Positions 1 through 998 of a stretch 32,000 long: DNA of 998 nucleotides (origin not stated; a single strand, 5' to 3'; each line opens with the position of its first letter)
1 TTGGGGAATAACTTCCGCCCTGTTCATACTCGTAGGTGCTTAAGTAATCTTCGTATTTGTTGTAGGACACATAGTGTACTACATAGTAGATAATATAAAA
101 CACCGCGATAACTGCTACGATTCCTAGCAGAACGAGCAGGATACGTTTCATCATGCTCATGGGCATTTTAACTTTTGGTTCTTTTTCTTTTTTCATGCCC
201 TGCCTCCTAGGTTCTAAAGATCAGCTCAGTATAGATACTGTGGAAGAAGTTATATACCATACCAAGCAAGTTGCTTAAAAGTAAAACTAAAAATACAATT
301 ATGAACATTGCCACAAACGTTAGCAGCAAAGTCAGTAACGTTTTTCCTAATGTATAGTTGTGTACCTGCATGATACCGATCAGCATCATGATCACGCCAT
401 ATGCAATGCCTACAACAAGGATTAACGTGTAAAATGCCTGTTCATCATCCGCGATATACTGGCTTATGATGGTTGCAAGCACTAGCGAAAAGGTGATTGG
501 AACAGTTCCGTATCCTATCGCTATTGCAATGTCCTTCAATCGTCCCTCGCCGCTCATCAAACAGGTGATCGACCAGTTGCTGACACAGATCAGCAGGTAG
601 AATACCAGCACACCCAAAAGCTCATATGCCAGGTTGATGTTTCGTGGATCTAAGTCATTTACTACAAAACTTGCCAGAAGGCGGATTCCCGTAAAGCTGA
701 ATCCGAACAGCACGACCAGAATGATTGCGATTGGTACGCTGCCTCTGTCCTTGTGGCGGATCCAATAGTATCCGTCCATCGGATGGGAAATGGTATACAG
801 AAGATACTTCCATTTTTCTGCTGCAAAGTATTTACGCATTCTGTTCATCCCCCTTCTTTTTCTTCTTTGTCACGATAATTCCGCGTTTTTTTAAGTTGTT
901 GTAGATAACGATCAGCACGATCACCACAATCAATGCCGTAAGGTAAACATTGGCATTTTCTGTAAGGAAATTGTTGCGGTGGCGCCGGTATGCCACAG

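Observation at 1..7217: Uncharacterised extracytoplasmic accessory module (NHL/TPR anchor protein - Yip1 - membrane-anchored protein) coupled to a mannan-type ABC importer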

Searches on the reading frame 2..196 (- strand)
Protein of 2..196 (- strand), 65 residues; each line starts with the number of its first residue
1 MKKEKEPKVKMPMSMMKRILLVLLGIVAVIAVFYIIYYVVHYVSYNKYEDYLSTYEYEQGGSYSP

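Call 7: search_protein_families(library=pfam, proteins=[window:2-196:-], max_evalue=0.01)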
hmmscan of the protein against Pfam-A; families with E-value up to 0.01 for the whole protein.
window:2-196:- (65 aa): 2 families
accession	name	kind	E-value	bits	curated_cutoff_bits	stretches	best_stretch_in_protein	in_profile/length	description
PF06024.17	Orf78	-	3.1e-05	24.6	29.4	1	8-50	53-95/101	Orf78 (ac78)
PF06195.18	DUF996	-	0.0034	18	31.3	1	7-62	61-115/138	Protein of unknown function (DUF996)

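Call 8: search_protein_families(library=ncbifam, proteins=[window:2-196:-], max_evalue=0.01)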
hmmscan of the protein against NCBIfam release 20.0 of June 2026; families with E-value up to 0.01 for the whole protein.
window:2-196:- (65 aa): 0 families

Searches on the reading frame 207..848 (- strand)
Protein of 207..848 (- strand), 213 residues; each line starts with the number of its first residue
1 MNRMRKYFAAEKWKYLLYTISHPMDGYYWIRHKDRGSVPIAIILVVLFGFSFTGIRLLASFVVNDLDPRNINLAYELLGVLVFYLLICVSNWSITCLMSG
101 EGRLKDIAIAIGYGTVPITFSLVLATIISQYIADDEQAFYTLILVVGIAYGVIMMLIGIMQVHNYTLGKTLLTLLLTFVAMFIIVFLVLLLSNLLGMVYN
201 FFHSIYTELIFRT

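Call 7: search_protein_families(library=pfam, proteins=[window:207-848:-], max_evalue=0.01)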
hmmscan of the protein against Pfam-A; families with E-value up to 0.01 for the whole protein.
window:207-848:- (213 aa): 1 family
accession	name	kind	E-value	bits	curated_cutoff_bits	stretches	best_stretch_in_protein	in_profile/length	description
PF04893.22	Yip1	-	9.2e-11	42.4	28.6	1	19-187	3-171/173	Yip1 domain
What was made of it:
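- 207..848 (-): Yip1-family protein with 5 TM segments. The likely true start is ATG 839 (210 aa). Call 7: PF04893 at 9.2e-11.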

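Call 8: search_protein_families(library=ncbifam, proteins=[window:207-848:-], max_evalue=0.01)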
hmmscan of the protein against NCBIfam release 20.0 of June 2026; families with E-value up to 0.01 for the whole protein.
window:207-848:- (213 aa): 0 families

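Call 9: find_encoding_contigs(protein=window:207-848:-, flank=10000, max_places=6)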
Protein window:207-848:- (213 aa): no gene with exactly this product is on record in the collection.
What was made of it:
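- Tried and rejected: An exact-sequence look-up of the window's Yip1 protein found nothing (call 9).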
